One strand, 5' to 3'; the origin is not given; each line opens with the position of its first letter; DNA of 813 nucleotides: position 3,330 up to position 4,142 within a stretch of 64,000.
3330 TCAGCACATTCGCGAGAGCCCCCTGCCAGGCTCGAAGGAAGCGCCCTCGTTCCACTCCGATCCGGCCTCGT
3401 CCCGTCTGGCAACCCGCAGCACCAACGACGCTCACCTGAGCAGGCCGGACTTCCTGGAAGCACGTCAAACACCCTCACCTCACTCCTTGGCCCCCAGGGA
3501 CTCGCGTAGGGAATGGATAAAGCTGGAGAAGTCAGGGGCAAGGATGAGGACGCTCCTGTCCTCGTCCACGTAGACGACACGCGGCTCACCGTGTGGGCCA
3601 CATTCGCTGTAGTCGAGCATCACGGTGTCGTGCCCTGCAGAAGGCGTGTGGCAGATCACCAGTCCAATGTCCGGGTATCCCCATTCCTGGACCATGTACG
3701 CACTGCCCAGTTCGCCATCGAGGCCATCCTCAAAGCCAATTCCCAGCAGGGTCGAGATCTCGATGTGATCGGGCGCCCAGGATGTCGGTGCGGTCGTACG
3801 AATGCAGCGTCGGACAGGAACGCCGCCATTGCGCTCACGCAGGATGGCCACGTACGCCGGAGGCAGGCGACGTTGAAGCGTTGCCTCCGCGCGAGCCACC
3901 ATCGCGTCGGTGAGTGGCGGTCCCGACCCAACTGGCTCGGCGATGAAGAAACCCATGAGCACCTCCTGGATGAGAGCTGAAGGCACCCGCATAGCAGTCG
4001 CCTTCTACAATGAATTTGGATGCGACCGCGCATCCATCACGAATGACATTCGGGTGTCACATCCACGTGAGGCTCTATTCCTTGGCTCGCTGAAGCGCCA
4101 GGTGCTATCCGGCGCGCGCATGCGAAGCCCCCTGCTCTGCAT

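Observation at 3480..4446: Orphan SUKH (SMI1/KNR4) immunity-type gene plus a small secreted protein with no cognate toxin in view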

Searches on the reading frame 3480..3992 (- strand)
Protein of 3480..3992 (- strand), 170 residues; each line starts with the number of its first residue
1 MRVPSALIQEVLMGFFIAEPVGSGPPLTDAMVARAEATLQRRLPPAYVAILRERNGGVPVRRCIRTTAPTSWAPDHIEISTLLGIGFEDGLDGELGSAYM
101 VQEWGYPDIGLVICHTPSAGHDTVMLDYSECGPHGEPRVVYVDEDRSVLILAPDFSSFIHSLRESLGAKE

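Call 3: search_protein_families(library=pfam, proteins=[window:3480-3992:-], max_evalue=0.1)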
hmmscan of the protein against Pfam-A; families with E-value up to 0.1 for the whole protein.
window:3480-3992:- (170 aa): 2 families
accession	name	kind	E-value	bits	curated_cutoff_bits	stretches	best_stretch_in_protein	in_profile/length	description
PF09346.15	SMI1_KNR4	-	4.1e-16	60.2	25.4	1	26-159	1-123/125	SMI1 / KNR4 family (SUKH-1)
PF14568.11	SUKH_6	-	1e-11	45.8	27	1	31-159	3-119/119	SMI1-KNR4 cell-wall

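Call 7: find_homologous_proteins(query=window:3480-3992:-)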
Query window:3480-3992:- (170 aa): 355 proteins with E <= 0.001 among 440 candidates; the best 120 are listed.
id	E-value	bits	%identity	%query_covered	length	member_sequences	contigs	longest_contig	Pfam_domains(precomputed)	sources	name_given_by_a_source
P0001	1.7e-102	358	100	93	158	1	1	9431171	PF09346.16,PF14568.12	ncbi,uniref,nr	ncbi:SMI1/KNR4 family protein [Corallococcus sp. EGB]|uniref:SMI1/KNR4 family protein n=1 Tax=Corall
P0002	1.4e-84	300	85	91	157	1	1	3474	PF09346.16,PF14568.12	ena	-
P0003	1.1e-72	261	76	88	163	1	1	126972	PF09346.16,PF14568.12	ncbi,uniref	ncbi:SMI1/KNR4 family protein [Archangium sp.]|uniref:SMI1/KNR4 family protein n=1 Tax=Archangium sp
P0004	1.3e-68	248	69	91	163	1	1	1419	PF09346.16,PF14568.12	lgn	-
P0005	1.8e-67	244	69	92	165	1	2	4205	PF09346.16,PF14568.12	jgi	jgi:hypothetical protein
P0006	3.5e-67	243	70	88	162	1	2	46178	PF09346.16,PF14568.12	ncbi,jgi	jgi:hypothetical protein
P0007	8.8e-67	242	69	89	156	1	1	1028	PF09346.16,PF14568.12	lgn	-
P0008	1.5e-65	238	69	88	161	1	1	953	PF09346.16,PF14568.12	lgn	-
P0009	4.3e-65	237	71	88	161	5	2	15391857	PF09346.16,PF14568.12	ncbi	ncbi:SMI1/KNR4 family protein [Sorangium sp. So ce118]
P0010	5.5e-65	236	69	88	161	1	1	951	PF09346.16,PF14568.12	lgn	-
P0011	1.5e-64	235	67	88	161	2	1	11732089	PF09346.16,PF14568.12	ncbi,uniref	ncbi:SMI1/KNR4 family protein [Sorangium sp. So ce119]|uniref:SMI1/KNR4 family protein n=1 Tax=Soran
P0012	5.0e-63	230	67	88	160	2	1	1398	PF09346.16,PF14568.12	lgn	-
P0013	1.0e-62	229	67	88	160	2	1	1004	PF09346.16,PF14568.12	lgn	-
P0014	2.6e-61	224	64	88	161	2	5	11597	PF09346.16,PF14568.12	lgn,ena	-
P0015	4.9e-61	223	63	88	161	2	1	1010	PF09346.16,PF14568.12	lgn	-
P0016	5.7e-61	223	66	88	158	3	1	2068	PF09346.16,PF14568.12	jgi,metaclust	metaclust:\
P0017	6.9e-61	223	66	87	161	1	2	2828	PF09346.16,PF14568.12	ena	-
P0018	1.1e-59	219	64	89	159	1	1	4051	PF09346.16,PF14568.12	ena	-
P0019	1.3e-59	219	65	88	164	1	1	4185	PF09346.16,PF14568.12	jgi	jgi:hypothetical protein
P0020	5.8e-59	217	64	88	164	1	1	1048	PF09346.16,PF14568.12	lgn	-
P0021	3.0e-58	214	65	88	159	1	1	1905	PF09346.16,PF14568.12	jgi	-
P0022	7.4e-58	213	64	89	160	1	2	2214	PF09346.16,PF14568.12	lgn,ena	-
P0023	7.6e-58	213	62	88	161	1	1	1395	PF09346.16,PF14568.12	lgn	-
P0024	1.2e-57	212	61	87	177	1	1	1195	PF09346.16,PF14568.12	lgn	-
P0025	5.0e-57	210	63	88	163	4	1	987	PF09346.16,PF14568.12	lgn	-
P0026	5.1e-57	210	63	89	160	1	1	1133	PF09346.16,PF14568.12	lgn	-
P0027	6.5e-57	210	61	88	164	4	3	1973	PF09346.16,PF14568.12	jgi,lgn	jgi:hypothetical protein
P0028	9.5e-57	209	58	92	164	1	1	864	PF09346.16,PF14568.12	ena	-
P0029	5.3e-56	207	63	89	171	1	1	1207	PF09346.16,PF14568.12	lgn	-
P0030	6.5e-56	207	60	89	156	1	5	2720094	PF09346.16,PF14568.12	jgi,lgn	jgi:hypothetical protein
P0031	4.9e-55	204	63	89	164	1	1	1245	PF09346.16,PF14568.12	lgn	-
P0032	1.2e-54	203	61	86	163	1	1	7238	PF09346.16,PF14568.12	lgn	-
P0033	1.3e-54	202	61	88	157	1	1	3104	PF09346.16,PF14568.12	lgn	-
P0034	1.4e-54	202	61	87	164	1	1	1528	PF09346.16,PF14568.12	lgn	-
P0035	1.5e-54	202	65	88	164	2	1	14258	PF09346.16,PF14568.12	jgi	-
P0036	2.3e-54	202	62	82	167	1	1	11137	PF09346.16,PF14568.12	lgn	-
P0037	7.4e-54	200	62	89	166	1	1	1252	PF09346.16,PF14568.12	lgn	-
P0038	7.8e-54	200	62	88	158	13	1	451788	PF09346.16,PF14568.12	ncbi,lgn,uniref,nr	ncbi:SMI1/KNR4 family protein [Saccharothrix luteola]|uniref:SMI1/KNR4 family protein n=1 Tax=Saccha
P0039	8.7e-54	200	61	88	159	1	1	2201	PF09346.16,PF14568.12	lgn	-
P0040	2.2e-53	198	57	93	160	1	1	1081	PF09346.16,PF14568.12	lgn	-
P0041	2.8e-53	198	59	88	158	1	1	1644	PF09346.16,PF14568.12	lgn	-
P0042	9.3e-53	196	59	88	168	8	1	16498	PF09346.16,PF14568.12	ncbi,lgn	-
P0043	2.2e-52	195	62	83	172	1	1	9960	PF09346.16,PF14568.12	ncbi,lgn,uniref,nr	ncbi:SUKH superfamily protein [Kineococcus xinjiangensis]|uniref:SUKH superfamily protein n=1 Tax=Ki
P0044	2.2e-52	195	56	94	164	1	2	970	PF09346.16,PF14568.12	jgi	-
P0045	6.7e-52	194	65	82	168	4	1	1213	PF09346.16,PF14568.12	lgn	-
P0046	1.5e-51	192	58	89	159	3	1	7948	PF09346.16,PF14568.12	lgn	-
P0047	2.5e-51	192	58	90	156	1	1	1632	PF09346.16,PF14568.12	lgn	-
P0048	2.6e-51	192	56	93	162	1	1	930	PF09346.16,PF14568.12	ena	-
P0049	5.6e-51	191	57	88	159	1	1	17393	PF09346.16,PF14568.12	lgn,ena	-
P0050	7.1e-51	190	58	82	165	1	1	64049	PF09346.16,PF14568.12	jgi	jgi:hypothetical protein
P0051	7.4e-51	190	59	88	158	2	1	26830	PF09346.16,PF14568.12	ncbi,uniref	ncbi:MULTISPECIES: SMI1/KNR4 family protein [unclassified Saccharothrix]|uniref:SMI1/KNR4 family pro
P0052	1.1e-50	190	61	82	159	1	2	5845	PF09346.16,PF14568.12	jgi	jgi:hypothetical protein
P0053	1.5e-50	189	60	87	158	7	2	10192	PF09346.16,PF14568.12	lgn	-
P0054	1.9e-50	189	60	88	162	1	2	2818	PF09346.16,PF14568.12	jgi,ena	-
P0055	2.0e-50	189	60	84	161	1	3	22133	PF09346.16,PF14568.12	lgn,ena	-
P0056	2.2e-50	189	61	83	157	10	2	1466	PF09346.16,PF14568.12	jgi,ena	-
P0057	2.8e-50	188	59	89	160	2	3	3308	PF09346.16,PF14568.12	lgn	-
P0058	4.9e-50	188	60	87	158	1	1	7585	PF09346.16,PF14568.12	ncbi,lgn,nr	ncbi:MAG: SMI1/KNR4 family protein [Saccharothrix sp.]|nr:SMI1/KNR4 family protein [Saccharothrix sp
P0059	7.8e-50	187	60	82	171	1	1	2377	PF09346.16,PF14568.12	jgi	jgi:hypothetical protein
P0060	9.9e-50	187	60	82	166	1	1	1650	PF09346.16,PF14568.12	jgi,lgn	jgi:hypothetical protein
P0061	1.0e-49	186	59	82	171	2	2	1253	PF09346.16,PF14568.12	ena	-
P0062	1.4e-49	186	58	88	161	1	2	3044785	PF09346.16,PF14568.12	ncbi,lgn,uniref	ncbi:SMI1/KNR4 family protein [Knoellia sp. LjRoot47]|uniref:SMI1/KNR4 family protein n=1 Tax=Knoell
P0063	1.4e-49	186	56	90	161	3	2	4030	PF09346.16,PF14568.12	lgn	-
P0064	2.1e-49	186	57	87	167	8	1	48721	PF09346.16,PF14568.12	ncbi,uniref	ncbi:SMI1/KNR4 family protein [Sinomonas mesophila]|uniref:SMI1/KNR4 family protein n=1 Tax=Sinomona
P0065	3.0e-49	185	61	91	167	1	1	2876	PF09346.16,PF14568.12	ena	-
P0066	3.2e-49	185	55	89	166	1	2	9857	PF09346.16,PF14568.12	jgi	jgi:hypothetical protein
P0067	3.3e-49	185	60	80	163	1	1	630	PF09346.16,PF14568.12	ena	-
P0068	4.2e-49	184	61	77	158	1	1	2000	PF09346.16,PF14568.12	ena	-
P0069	4.9e-49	184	58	82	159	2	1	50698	PF14567.12,PF09346.16,PF14568.12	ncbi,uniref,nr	ncbi:MAG: SMI1/KNR4 family protein [Hamadaea sp.]|uniref:SMI1/KNR4 family protein n=1 Tax=Hamadaea s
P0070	5.6e-49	184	58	82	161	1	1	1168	PF09346.16,PF14568.12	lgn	-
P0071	7.3e-49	184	60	82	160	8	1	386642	PF14567.12,PF09346.16,PF14568.12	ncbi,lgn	ncbi:SMI1/KNR4 family protein [Sphaerisporangium sp. NPDC004334]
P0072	7.4e-49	184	53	94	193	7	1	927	PF09346.16,PF14568.12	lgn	-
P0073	7.4e-49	184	58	88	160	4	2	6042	PF09346.16,PF14568.12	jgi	jgi:hypothetical protein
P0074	1.2e-48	183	58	87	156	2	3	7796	PF09346.16,PF14568.12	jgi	jgi:hypothetical protein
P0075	1.2e-48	183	61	82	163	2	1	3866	PF09346.16,PF14568.12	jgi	jgi:SMI1-KNR4 cell-wall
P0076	1.4e-48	183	59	82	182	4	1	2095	PF09346.16,PF14568.12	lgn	-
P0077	1.7e-48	182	58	84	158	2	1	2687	PF09346.16,PF14568.12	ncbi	-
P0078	2.0e-48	182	60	88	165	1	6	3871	PF09346.16,PF14568.12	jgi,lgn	jgi:hypothetical protein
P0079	2.1e-48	182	61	82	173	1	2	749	PF09346.16,PF14568.12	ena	-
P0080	2.3e-48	182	60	82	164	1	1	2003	PF09346.16,PF14568.12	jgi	jgi:hypothetical protein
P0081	2.5e-48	182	60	82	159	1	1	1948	PF09346.16,PF14568.12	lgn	-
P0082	3.4e-48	182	60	89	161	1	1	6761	PF09346.16,PF14568.12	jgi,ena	-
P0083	3.9e-48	181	55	91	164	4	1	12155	PF14567.12,PF09346.16,PF14568.12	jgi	jgi:hypothetical protein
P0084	4.2e-48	181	56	90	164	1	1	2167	PF09346.16,PF14568.12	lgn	-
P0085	5.4e-48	181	58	92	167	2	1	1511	PF09346.16,PF14568.12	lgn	-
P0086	6.7e-48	181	59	88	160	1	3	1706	PF09346.16,PF14568.12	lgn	-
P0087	6.8e-48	181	59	82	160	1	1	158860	PF14567.12,PF09346.16,PF14568.12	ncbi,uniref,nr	ncbi:SMI1/KNR4 family protein [Streptomyces sp. ISL-1]|uniref:SMI1/KNR4 family protein n=1 Tax=Strep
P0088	7.7e-48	180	59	87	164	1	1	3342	PF09346.16,PF14568.12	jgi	jgi:hypothetical protein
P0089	8.7e-48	180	59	88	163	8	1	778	PF09346.16,PF14568.12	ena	-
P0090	1.2e-47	180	63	83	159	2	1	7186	PF09346.16,PF14568.12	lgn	-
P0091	1.3e-47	180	61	84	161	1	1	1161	PF09346.16,PF14568.12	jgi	jgi:hypothetical protein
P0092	2.1e-47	179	58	87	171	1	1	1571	PF09346.16,PF14568.12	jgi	jgi:hypothetical protein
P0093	2.1e-47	179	56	91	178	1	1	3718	PF09346.16,PF14568.12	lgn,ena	-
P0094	2.3e-47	179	58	82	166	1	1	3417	PF09346.16,PF14568.12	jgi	jgi:hypothetical protein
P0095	2.4e-47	179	59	82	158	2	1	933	PF09346.16,PF14568.12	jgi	jgi:hypothetical protein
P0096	2.7e-47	179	60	82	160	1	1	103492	PF09346.16,PF14568.12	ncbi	ncbi:SMI1/KNR4 family protein [Streptomyces klenkii]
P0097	3.4e-47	178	52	90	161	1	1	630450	PF14567.12,PF09346.16,PF14568.12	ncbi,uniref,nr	ncbi:SMI1/KNR4 family protein [Actinokineospora globicatena]|uniref:Knr4/Smi1-like domain-containing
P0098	3.5e-47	178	59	87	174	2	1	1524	PF09346.16,PF14568.12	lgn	-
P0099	3.9e-47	178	55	88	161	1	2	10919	PF14567.12,PF09346.16,PF14568.12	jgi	-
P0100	4.3e-47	178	59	87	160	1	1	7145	PF09346.16,PF14568.12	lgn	-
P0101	5.5e-47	178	57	82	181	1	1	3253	PF09346.16,PF14568.12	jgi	jgi:hypothetical protein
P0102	5.5e-47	178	57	87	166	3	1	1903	PF09346.16,PF14568.12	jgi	jgi:SMI1-KNR4 cell-wall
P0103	5.6e-47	178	57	83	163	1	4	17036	PF09346.16,PF14568.12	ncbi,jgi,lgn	jgi:hypothetical protein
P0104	8.9e-47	177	53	90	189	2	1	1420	PF09346.16,PF14568.12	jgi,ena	-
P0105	9.2e-47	177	58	82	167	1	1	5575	PF09346.16,PF14568.12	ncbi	-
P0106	1.0e-46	177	57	84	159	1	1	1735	PF09346.16,PF14568.12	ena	-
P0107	1.0e-46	177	57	83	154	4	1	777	PF09346.16,PF14568.12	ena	-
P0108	1.6e-46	176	61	82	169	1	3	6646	PF09346.16,PF14568.12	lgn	-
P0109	1.7e-46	176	61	82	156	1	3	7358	PF14567.12,PF09346.16,PF14568.12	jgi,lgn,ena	jgi:hypothetical protein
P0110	2.0e-46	176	56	87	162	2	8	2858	PF14567.12,PF09346.16,PF14568.12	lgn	-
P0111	2.0e-46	176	57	88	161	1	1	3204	PF09346.16,PF14568.12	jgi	jgi:hypothetical protein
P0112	2.2e-46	176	55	88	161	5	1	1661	PF14567.12,PF09346.16,PF14568.12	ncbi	ncbi:MAG: SMI1/KNR4 family protein [Actinomycetales bacterium]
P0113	2.8e-46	175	57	87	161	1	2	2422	PF09346.16,PF14568.12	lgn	-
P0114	3.8e-46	175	55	89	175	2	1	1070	PF09346.16,PF14568.12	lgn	-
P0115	3.9e-46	175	61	78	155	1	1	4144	PF09346.16,PF14568.12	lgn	-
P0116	4.1e-46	175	59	82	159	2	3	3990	PF09346.16,PF14568.12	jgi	jgi:hypothetical protein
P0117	4.2e-46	175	65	78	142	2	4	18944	PF09346.16,PF14568.12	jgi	jgi:hypothetical protein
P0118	4.6e-46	175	60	82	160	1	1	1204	PF09346.16,PF14568.12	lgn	-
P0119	5.3e-46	174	59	82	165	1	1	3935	PF09346.16,PF14568.12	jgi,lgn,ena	-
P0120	5.7e-46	174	58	82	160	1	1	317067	PF09346.16,PF14568.12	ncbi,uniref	ncbi:SMI1/KNR4 family protein [Streptomyces sp. NPDC091292]|uniref:SMI1/KNR4 family protein n=1 Tax=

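Call 11: find_encoding_contigs(protein=P0003, flank=8000, max_places=3)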
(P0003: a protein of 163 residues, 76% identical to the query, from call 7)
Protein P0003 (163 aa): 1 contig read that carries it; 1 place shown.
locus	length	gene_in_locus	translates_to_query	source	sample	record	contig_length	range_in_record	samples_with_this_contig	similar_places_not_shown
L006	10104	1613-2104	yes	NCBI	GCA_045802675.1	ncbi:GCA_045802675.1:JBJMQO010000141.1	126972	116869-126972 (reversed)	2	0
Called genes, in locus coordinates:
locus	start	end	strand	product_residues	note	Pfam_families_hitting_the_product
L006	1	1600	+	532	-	PF05593:RHS_repeat (faint), PF25023:TEN_YD-shell, PF03527:RHS, PF07591:PT-HINT, PF12639:Colicin-DNase, PF14414:WHH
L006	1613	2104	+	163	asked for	PF09346:SMI1_KNR4, PF14568:SUKH_6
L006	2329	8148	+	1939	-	PF05345:He_PIG, PF17963:Big_9 (weak), PF22352:K319L-like_PKD, PF18911:PKD_4 (weak), PF22352:K319L-like_PKD, PF17963:Big_9 (weak), PF22352:K319L-like_PKD, PF22352:K319L-like_PKD, +8 more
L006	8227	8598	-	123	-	-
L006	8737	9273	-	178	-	PF00691:OmpA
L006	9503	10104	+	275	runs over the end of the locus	-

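Call 16: find_related_loci(query=A1, collection=genome_contigs, flank=6000)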
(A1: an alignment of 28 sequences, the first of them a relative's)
Query A1 (158 aa) in genome_contigs; peptide patterns used: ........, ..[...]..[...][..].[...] (x = any residue, [..] = any of these).
600 stretches matched a pattern (row limit reached: there are more); 521 encode a relative of the query (tblastn E <= 1e-3); the best 80 are kept; 80 distinct loci.
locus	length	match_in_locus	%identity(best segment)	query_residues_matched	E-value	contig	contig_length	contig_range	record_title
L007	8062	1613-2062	76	1-150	2e-76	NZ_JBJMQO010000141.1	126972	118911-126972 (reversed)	MAG: Archangium sp. isolate H3_16_all_fractions_metab_conc_11_70_0 k255_8475495, whole genome shotgun sequence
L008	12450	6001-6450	69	1-150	4e-70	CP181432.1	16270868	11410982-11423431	Sorangium sp. So ce1128 chromosome, complete genome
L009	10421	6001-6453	64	3-152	3e-57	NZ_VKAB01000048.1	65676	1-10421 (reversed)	Saccharothrix deserti strain BMP B8144 Scaffold40_1, whole genome shotgun sequence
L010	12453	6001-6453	62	3-152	4e-56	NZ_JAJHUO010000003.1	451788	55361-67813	Saccharothrix luteola strain NEAU-S10 Scaffold3, whole genome shotgun sequence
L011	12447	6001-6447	63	3-150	9e-56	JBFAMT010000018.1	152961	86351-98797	Actinosynnema sp. NPDC049800 NPDC049800_25_G8.ctg-0018, whole genome shotgun sequence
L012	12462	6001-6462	61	3-155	8e-56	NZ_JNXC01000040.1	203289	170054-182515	Saccharothrix sp. NRRL B-16314 contig40.1, whole genome shotgun sequence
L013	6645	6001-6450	59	3-151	4e-54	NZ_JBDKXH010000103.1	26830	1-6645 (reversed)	Saccharothrix sp. CCNWLY140-2 scaffold103, whole genome shotgun sequence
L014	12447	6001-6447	62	3-150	1e-53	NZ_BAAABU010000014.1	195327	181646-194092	Saccharothrix mutabilis subsp. mutabilis strain JCM 3380 sequence14, whole genome shotgun sequence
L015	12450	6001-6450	59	3-150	3e-53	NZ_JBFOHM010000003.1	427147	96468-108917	Arthrobacter sp. HS15c contig3, whole genome shotgun sequence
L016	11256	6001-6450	57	3-150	1e-52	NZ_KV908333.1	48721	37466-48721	Sinomonas mesophila strain MPKL 26 Scaffold19, whole genome shotgun sequence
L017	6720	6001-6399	66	3-134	3e-52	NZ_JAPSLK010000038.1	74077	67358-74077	MAG: Saccharothrix sp. isolate RH59_bin.028 NODE_334_length_74077_cov_13.430953, whole genome shotgun sequence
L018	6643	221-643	62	11-151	6e-52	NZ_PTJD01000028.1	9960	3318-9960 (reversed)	Kineococcus xinjiangensis strain DSM 22857 Ga0180979_128, whole genome shotgun sequence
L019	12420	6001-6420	58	11-150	9e-52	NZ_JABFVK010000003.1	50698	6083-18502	MAG: Hamadaea sp. isolate Bin2.24 NODE_165_length_50698_cov_8.905594, whole genome shotgun sequence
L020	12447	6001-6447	60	3-150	2e-51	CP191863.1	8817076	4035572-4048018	Actinosynnema sp. CA-248983 chromosome, complete genome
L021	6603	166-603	52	11-151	4e-50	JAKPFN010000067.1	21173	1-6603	MAG: Armatimonadota bacterium isolate JPMR_metabat.12_sub k141_355061, whole genome shotgun sequence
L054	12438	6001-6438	53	3-150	9e-46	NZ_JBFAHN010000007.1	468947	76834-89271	Streptomyces sp. NPDC050738 NPDC050738_39_D3.ctg-0007, whole genome shotgun sequence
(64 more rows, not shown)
